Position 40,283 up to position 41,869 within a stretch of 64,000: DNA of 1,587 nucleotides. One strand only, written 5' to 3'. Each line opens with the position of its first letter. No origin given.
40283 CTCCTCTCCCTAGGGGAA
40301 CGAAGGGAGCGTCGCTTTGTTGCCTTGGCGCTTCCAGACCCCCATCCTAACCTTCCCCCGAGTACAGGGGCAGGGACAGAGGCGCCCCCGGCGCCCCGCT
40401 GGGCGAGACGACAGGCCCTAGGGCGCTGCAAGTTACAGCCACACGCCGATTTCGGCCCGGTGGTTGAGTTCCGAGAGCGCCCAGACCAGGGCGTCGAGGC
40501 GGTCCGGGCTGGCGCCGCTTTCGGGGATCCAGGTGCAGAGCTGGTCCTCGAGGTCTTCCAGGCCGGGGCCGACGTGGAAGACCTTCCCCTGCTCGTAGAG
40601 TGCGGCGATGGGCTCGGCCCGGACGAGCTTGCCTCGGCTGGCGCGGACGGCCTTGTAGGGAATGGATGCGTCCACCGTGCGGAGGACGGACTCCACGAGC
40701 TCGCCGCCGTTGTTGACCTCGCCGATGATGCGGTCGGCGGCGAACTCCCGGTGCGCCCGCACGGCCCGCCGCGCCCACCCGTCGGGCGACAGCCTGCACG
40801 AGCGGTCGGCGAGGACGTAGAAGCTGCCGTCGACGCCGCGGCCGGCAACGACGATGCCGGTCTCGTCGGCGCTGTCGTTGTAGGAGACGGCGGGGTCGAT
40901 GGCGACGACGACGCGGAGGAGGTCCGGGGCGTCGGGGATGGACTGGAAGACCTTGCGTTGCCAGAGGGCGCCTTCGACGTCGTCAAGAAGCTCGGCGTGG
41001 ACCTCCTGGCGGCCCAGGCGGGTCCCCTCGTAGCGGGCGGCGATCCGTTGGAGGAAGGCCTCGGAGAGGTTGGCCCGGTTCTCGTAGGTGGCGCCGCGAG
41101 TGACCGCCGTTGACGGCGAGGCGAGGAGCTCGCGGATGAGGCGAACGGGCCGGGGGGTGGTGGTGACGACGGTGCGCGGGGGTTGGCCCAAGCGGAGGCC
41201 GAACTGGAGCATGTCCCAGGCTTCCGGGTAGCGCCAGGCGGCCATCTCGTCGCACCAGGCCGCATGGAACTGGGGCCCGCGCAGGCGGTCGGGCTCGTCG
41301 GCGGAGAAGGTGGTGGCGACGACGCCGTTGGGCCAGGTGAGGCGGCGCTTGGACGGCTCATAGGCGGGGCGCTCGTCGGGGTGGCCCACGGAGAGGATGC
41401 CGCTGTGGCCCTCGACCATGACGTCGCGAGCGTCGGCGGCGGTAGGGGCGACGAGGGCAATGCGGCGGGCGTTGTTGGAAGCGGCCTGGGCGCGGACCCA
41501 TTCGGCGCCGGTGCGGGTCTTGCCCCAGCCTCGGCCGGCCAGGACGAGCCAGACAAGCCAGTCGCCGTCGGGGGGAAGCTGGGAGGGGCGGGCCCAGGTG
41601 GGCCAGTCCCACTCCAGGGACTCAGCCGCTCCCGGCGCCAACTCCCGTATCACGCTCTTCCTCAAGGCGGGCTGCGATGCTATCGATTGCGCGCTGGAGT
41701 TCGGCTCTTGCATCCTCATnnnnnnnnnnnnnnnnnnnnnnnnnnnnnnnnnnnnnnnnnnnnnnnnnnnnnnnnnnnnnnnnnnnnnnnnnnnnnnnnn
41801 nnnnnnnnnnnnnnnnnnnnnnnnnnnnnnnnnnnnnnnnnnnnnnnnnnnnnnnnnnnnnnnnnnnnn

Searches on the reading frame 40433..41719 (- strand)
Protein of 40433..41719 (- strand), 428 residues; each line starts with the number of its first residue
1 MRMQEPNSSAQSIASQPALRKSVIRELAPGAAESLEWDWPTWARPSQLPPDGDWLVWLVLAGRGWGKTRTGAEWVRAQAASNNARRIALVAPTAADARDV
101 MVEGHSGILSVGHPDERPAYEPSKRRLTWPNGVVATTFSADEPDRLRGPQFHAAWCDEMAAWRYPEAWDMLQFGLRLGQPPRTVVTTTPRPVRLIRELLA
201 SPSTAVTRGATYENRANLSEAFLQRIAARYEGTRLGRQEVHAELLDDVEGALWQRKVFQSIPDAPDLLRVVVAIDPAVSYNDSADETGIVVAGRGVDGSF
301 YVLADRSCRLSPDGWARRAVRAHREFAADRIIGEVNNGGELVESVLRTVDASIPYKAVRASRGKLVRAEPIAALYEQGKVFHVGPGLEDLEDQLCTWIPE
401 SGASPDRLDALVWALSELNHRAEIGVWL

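Call 14: search_protein_families(library=pfam, proteins=[window:40433-41719:-], max_evalue=0.01)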
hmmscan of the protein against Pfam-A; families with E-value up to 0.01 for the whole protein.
window:40433-41719:- (428 aa): 3 families
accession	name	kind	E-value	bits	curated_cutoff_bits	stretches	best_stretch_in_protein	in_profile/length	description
PF03237.21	Terminase_6N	-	3.3e-30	105.8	22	1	59-259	2-214/215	Terminase large subunit, T4likevirus-type, N-terminal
PF17289.8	Terminase_6C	-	1e-14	55.2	22.6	1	273-417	2-154/155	Terminase RNaseH-like domain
PF13245.12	AAA_19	-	0.0085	16.7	25.1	0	56-97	13-54/134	AAA domain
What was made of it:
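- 40433..41719 (-): Large terminase (TerL), intact. Walker A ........, Walker B WCDE, RNase H-like nuclease domain. Pfam, call 14.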

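Call 19: find_homologous_proteins(query=window:40433-41719:-)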
Query window:40433-41719:- (428 aa): 8000 proteins with E <= 0.001 among 8000 candidates; the best 120 are listed.
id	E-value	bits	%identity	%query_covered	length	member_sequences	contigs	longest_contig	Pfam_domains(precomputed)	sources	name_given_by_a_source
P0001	1.5e-267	906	93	100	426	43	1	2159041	PF17289.9,PF03237.22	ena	-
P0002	2.0e-233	793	80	100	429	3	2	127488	PF17289.9,PF03237.22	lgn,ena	-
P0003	3.2e-213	727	-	-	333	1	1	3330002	PF17289.9,PF03237.22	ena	-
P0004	1.8e-204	698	-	-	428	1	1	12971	PF17289.9,PF03237.22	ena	-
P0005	6.9e-199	679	91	78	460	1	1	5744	PF03237.22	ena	-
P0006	1.5e-182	626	70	95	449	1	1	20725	PF17289.9,PF03237.22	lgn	-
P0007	1.8e-182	625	69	96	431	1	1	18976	PF17289.9,PF03237.22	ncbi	ncbi:MAG: DNA-packaging protein [Bacillota bacterium]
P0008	8.7e-182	623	70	93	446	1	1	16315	PF17289.9,PF03237.22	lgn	-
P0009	9.2e-182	623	70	93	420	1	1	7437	PF17289.9,PF03237.22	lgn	-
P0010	4.0e-181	621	71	91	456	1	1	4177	PF17289.9,PF03237.22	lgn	-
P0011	1.5e-179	616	68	96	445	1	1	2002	PF17289.9,PF03237.22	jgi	-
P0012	5.7e-178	611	67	93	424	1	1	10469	PF17289.9,PF03237.22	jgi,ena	-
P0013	3.9e-177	608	69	92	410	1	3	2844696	PF17289.9,PF03237.22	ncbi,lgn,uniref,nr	ncbi:hypothetical protein Tmar_0036 [Thermaerobacter marianensis DSM 12885]|uniref:Terminase large s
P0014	5.4e-177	607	67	93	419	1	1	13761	PF17289.9,PF03237.22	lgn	-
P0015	7.4e-177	607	69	92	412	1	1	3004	PF17289.9,PF03237.22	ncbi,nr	ncbi:MAG: ATP-binding protein [Bacillota bacterium]|nr:MAG: ATP-binding protein [Bacillota bacterium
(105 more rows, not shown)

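Call 20: find_encoding_contigs(protein=P0001, flank=10000, max_places=3)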
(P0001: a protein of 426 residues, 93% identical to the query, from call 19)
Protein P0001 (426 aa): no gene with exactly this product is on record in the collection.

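Call 21: find_encoding_contigs(protein=P0002, flank=10000, max_places=3)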
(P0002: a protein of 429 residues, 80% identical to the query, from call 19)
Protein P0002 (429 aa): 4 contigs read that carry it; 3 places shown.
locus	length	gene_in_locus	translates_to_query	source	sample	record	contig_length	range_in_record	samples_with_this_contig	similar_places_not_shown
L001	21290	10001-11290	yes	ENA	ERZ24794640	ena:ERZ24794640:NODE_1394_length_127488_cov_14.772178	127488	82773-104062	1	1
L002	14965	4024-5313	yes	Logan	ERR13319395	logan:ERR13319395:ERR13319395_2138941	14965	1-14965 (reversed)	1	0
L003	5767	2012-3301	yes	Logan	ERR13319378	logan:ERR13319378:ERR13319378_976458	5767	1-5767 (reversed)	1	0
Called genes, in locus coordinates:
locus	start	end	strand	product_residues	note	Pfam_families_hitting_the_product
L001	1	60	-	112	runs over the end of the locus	-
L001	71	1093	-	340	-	PF04055:Radical_SAM, PF11946:DUF3463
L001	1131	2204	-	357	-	PF00348:polyprenyl_synt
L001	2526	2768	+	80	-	-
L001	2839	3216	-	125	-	-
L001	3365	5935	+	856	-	PF01839:FG-GAP (faint), PF13517:FG-GAP_3, PF08308:PEGA (weak), PF13620:CarboxypepD_reg, PF14686:fn3_3 (faint)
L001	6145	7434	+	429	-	PF07690:MFS_1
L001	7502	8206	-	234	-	PF02586:SRAP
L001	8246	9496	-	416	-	PF13481:AAA_25, PF20703:nSTAND1, PF13191:AAA_16, PF00004:AAA (faint), PF13401:AAA_22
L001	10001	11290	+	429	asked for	PF03237:Terminase_6N, PF17289:Terminase_6C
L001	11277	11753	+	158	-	-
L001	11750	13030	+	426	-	PF04860:Phage_portal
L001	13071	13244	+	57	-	-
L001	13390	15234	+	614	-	PF14518:Haem_oxygenas_2 (faint), PF02746:MR_MLE_N (weak), PF13378:MR_MLE_C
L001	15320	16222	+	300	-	PF00561:Abhydrolase_1, PF12697:Abhydrolase_6, PF12146:Hydrolase_4 (weak)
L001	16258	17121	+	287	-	PF00561:Abhydrolase_1, PF12697:Abhydrolase_6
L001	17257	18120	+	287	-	PF00561:Abhydrolase_1, PF12146:Hydrolase_4, PF12697:Abhydrolase_6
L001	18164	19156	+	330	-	-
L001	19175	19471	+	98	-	-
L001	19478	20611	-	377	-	PF02423:OCD_Mu_crystall, PF01488:Shikimate_DH (faint)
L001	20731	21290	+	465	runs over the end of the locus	PF07690:MFS_1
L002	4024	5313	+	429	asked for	PF03237:Terminase_6N, PF17289:Terminase_6C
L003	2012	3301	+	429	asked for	PF03237:Terminase_6N, PF17289:Terminase_6C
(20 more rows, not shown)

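Call 22: find_encoding_contigs(protein=P0003, flank=10000, max_places=3)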
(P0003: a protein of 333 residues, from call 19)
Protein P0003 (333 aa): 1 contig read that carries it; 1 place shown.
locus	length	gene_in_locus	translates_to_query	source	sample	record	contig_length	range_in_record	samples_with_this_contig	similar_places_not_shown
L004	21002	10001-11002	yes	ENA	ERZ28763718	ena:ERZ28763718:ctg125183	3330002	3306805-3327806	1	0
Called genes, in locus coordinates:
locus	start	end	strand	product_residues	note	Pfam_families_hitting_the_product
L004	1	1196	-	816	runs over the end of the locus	PF02384:N6_Mtase, PF01170:UPF0020 (faint), PF07669:Eco57I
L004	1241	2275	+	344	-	-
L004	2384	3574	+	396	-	PF04909:Amidohydro_2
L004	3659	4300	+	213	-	-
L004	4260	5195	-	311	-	PF00294:PfkB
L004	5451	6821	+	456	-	PF03972:MmgE_PrpD_N, PF19305:MmgE_PrpD_C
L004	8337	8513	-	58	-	-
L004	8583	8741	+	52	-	-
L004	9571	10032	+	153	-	-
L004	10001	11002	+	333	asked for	PF03237:Terminase_6N, PF17289:Terminase_6C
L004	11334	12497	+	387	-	PF00089:Trypsin, PF13365:Trypsin_2, PF13180:PDZ_2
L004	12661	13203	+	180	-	PF04542:Sigma70_r2, PF07638:Sigma70_ECF, PF08281:Sigma70_r4_2, PF04545:Sigma70_r4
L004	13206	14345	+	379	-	PF14257:DUF4349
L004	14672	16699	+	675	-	PF03030:H_PPase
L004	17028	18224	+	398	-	PF00557:Peptidase_M24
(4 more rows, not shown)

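Call 29: list_cluster_members(proteins=[P0001, P0004, P0005])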
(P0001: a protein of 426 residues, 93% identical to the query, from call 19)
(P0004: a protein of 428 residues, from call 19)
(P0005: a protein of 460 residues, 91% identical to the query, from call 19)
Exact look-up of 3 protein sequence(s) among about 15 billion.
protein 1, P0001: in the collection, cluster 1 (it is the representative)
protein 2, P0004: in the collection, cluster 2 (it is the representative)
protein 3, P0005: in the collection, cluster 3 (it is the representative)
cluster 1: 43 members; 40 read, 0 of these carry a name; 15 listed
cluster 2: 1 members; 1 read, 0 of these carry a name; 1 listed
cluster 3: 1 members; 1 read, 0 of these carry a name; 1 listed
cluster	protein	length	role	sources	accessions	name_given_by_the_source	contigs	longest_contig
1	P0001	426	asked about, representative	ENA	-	-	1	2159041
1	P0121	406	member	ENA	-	-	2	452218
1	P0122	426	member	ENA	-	-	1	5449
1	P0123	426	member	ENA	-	-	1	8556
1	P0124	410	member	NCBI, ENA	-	-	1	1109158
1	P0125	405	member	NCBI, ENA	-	-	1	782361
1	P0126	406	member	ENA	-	-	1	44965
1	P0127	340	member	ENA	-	-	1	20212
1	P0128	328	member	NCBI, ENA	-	-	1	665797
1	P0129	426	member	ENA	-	-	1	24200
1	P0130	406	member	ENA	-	-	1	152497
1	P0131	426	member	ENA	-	-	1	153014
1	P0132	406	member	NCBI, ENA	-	-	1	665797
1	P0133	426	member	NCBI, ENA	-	-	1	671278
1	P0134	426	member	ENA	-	-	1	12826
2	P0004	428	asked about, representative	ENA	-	-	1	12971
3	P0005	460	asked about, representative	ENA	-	-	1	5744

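Call 30: find_encoding_contigs(protein=P0124, flank=10000, max_places=3)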
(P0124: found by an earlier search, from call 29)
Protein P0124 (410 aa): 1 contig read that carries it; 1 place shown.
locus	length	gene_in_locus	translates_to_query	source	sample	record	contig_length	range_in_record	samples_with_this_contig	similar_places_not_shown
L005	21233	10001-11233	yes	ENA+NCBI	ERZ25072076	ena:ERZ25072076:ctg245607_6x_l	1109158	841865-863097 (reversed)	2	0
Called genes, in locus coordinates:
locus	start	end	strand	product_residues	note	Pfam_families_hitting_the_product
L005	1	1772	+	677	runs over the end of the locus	PF09565:RE_NgoFVII (weak), PF13091:PLDc_2 (weak), PF27394:Aq_aa27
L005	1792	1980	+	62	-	-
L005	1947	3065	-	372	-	PF04909:Amidohydro_2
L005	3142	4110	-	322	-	PF02126:PTE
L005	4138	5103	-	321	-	PF01073:3Beta_HSD, PF01370:Epimerase, PF02719:Polysacc_synt_2, PF04321:RmlD_sub_bind, PF13460:NAD_binding_10, PF16363:GDP_Man_Dehyd, PF07993:NAD_binding_4 (weak)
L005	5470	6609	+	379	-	PF07690:MFS_1, PF00083:Sugar_tr (faint), PF12832:MFS_1_like (faint), PF07690:MFS_1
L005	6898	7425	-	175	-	PF03852:Vsr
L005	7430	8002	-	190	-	PF01844:HNH, PF14279:HNH_5 (weak)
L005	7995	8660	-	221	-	PF00145:DNA_methylase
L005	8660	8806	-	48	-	-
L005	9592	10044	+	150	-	-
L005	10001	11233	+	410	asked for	PF03237:Terminase_6N, PF17289:Terminase_6C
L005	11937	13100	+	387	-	PF00089:Trypsin, PF13365:Trypsin_2, PF13180:PDZ_2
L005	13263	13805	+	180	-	PF04542:Sigma70_r2, PF07638:Sigma70_ECF, PF08281:Sigma70_r4_2, PF04545:Sigma70_r4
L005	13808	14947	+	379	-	PF14257:DUF4349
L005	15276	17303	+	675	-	PF03030:H_PPase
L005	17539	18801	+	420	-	PF00557:Peptidase_M24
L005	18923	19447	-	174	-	-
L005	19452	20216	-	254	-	PF04264:YceI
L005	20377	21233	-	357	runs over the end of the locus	PF04909:Amidohydro_2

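Call 31: find_encoding_contigs(protein=P0133, flank=10000, max_places=3)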
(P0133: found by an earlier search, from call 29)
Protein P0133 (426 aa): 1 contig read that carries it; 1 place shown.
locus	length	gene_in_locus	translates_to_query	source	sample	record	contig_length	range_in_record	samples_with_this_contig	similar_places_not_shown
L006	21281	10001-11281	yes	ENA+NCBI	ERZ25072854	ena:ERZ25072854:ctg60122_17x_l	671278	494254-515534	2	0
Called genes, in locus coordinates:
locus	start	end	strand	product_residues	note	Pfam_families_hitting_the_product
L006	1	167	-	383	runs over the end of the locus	PF03235:GmrSD_N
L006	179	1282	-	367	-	PF13289:SIR2_2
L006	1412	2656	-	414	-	PF01555:N6_N4_Mtase (faint)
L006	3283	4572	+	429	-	PF07690:MFS_1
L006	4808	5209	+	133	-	-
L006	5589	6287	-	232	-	PF02586:SRAP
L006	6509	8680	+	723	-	PF02463:SMC_N (weak)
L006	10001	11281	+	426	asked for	PF03237:Terminase_6N, PF17289:Terminase_6C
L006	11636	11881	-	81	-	-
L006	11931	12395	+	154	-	-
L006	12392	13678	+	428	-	PF04860:Phage_portal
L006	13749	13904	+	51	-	-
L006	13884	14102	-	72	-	-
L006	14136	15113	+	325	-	-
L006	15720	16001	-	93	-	-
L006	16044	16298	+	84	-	-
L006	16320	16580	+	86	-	-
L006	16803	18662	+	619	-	PF13378:MR_MLE_C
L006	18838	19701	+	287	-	PF00561:Abhydrolase_1, PF12146:Hydrolase_4 (weak), PF12697:Abhydrolase_6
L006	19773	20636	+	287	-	PF00561:Abhydrolase_1, PF12146:Hydrolase_4 (weak), PF12697:Abhydrolase_6, PF03096:Ndr (weak)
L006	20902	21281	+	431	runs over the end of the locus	PF07690:MFS_1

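Call 32: find_encoding_contigs(protein=P0004, flank=10000, max_places=3)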
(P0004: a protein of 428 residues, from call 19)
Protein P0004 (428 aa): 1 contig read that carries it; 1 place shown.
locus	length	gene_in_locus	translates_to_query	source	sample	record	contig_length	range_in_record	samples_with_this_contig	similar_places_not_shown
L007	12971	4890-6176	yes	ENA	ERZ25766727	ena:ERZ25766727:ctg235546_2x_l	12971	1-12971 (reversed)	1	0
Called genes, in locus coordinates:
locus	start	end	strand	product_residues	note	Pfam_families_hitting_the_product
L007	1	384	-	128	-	?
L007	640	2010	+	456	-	PF03972:MmgE_PrpD_N, PF19305:MmgE_PrpD_C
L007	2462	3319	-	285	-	PF22398:DUF6978 (weak), PF08861:DUF1828 (weak)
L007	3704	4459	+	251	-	-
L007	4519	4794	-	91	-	-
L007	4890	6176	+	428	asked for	PF03237:Terminase_6N, PF17289:Terminase_6C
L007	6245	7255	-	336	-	-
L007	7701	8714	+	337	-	PF00106:adh_short, PF08659:KR, PF13561:adh_short_C2, PF23441:SDR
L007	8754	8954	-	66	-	-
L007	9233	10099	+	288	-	PF00909:Ammonium_transp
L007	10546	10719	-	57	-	-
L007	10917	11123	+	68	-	-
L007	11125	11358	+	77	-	-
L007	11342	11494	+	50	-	-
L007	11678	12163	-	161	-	-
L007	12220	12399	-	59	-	PF12762:DDE_Tnp_IS1595 (weak)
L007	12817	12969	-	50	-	?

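Call 54: find_related_loci(query=window:40433-41719:-, collection=viral_contigs, flank=6000)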
Query window:40433-41719:- (428 aa) in viral_contigs; peptide patterns used: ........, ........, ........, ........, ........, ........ (x = any residue, [..] = any of these).
600 stretches matched a pattern (row limit reached: there are more); 597 encode a relative of the query (tblastn E <= 1e-3); the best 80 are kept; 80 distinct loci.
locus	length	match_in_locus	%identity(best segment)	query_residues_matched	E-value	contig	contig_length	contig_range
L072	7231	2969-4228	66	2-418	7e-180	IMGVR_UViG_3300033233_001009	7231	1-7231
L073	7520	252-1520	65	7-425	3e-173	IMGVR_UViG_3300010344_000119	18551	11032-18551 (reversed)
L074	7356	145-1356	64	18-419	4e-170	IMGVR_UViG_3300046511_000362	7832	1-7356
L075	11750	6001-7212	64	18-419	7e-170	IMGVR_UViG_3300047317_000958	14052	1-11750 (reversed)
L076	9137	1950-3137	66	25-418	5e-170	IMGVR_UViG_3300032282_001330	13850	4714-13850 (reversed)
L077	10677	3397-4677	61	2-418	9e-169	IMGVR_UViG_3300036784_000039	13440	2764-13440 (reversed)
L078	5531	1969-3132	66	31-418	3e-170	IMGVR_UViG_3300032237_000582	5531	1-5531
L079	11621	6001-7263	61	2-418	1e-166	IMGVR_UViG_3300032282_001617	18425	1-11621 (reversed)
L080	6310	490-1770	62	7-428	8e-168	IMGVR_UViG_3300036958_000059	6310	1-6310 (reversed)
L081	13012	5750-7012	62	7-423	5e-166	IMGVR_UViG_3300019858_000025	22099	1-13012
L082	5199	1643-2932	59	1-418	3e-167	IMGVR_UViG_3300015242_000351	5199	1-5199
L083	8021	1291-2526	62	6-418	2e-164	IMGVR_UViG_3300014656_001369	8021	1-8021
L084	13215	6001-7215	62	20-423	2e-164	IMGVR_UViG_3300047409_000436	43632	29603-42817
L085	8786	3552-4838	59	2-418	5e-164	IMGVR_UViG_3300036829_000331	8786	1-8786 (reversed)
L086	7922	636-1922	59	2-418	5e-164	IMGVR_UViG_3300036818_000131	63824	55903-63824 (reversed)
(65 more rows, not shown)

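Call 56: search_protein_families(library=phrogs, proteins=[window:40433-41719:-, L006:9598-10092:+, L006:11931-12395:+, L006:14136-15113:+, L006:16044-16298:+, L006:16320-16580:+, L006:13749-13904:+], max_evalue=0.01)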
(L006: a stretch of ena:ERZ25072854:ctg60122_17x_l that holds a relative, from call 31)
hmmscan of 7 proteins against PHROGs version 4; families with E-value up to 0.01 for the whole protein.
window:40433-41719:- (428 aa): 4 families
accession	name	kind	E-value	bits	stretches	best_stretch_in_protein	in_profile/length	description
phrog_979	-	head and packaging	9.3e-37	128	1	209-421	371-602/642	terminase large subunit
phrog_38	-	head and packaging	1.2e-28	101.3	1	248-423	523-708/760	terminase large subunit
phrog_2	-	head and packaging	5.2e-21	76.1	1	57-418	280-592/807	terminase large subunit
phrog_5573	-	head and packaging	2.1e-10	41.4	1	246-417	58-233/250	terminase large subunit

L006:9598-10092:+ (164 aa): 1 family
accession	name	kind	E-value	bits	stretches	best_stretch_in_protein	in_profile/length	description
phrog_8643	-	DNA, RNA and nucleotide metabolism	0.003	18.4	1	9-45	2-38/179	DNA polymerase/primase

L006:11931-12395:+ (154 aa): 0 families

L006:14136-15113:+ (325 aa): 1 family
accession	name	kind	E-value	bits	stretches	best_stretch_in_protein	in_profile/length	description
phrog_20998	-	unknown function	0.0018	19.4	1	10-79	7-73/109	-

L006:16044-16298:+ (84 aa): 0 families

L006:16320-16580:+ (86 aa): 0 families

L006:13749-13904:+ (51 aa): 0 families
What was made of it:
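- On Large terminase (TerL): PHROG terminase large subunit (call 56).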

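Call 70: search_protein_families(library=ncbifam, proteins=[window:40433-41719:-, L006:11931-12395:+, L006:12392-13678:+, L006:14136-15113:+], max_evalue=0.01)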
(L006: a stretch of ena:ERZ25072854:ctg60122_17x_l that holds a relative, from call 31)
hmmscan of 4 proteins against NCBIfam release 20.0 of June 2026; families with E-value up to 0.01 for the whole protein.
window:40433-41719:- (428 aa): 1 family
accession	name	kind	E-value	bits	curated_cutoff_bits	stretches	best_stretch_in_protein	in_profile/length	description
TIGR01630.1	psiM2_ORF9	equivalog_domain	3.9e-08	33.9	41.65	1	285-418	1-140/142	phage terminase large subunit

L006:11931-12395:+ (154 aa): 0 families

L006:12392-13678:+ (428 aa): 1 family
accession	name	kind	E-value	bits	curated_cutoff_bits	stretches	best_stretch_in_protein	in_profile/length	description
TIGR01537.1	portal_HK97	equivalog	4.5e-37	128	112.05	1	62-401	12-341/343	phage portal protein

L006:14136-15113:+ (325 aa): 1 family
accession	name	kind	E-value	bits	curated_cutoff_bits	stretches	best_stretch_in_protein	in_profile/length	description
NF050058.1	e_dPHAscl_type1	hypoth_equivalog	0.0012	18.4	150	1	149-188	89-128/276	extracellular catalytic domain type 1 short-chain-length polyhydroxyalkanoate depolymerase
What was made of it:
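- On Small terminase (TerS): No Pfam, PHROG-TerS or NCBIfam hit (calls 14, 56, 70).
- Closest known: ToxI-type antitoxin RNA of type III toxin-antitoxin systems. Different: No toxin-antitoxin or abortive-infection family appeared in the Pfam, PHROG or NCBIfam scans of the two cassette proteins (calls 14, 56, 70).
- Checked: Two relatives keep an HK97-type portal after TerL (calls 21, 31, 70).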

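Call 93: find_homologous_proteins(query=L006:12392-13678:+, max_evalue=1e-30)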
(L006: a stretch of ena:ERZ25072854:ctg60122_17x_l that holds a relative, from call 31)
Query L006:12392-13678:+ (428 aa): 382 proteins with E <= 1e-30 among 8000 candidates; the best 120 are listed.
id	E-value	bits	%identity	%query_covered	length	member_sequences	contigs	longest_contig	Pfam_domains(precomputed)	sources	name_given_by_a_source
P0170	1.0e-285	966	97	100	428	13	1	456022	PF04860.18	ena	-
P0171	7.5e-237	805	80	99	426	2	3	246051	PF04860.18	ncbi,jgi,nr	ncbi:MAG: Phage portal protein BeeE [Chloroflexi bacterium]|jgi:HK97 family phage portal protein|nr:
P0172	2.4e-211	721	97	74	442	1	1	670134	PF04860.18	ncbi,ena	-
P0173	2.8e-166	572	60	93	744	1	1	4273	PF04233.20,PF04860.18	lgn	-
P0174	1.8e-154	533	59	94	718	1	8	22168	PF04233.20,PF04860.18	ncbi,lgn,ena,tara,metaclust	tara:strand:+ start:506 stop:2662 length:2157 start_codon:yes stop_codon:yes gene_type:complete|meta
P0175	1.1e-148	514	57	93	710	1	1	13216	PF04233.20,PF04860.18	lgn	-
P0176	1.7e-147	510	59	87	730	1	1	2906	PF04233.20,PF04860.18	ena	-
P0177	2.6e-143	497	85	58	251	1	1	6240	PF04860.18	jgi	-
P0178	2.1e-136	474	50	96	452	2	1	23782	PF04860.18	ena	-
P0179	9.0e-131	455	52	92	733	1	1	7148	PF04233.20,PF04860.18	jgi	-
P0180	6.9e-124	433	50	93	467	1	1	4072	PF04860.18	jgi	-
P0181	2.6e-122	427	51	86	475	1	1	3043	PF04860.18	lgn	-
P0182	5.1e-120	420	48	93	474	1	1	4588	PF04860.18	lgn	-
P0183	4.3e-119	417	50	89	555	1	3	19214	PF04860.18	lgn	-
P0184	2.6e-118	414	49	89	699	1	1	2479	PF04233.20,PF04860.18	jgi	jgi:HK97 family phage portal protein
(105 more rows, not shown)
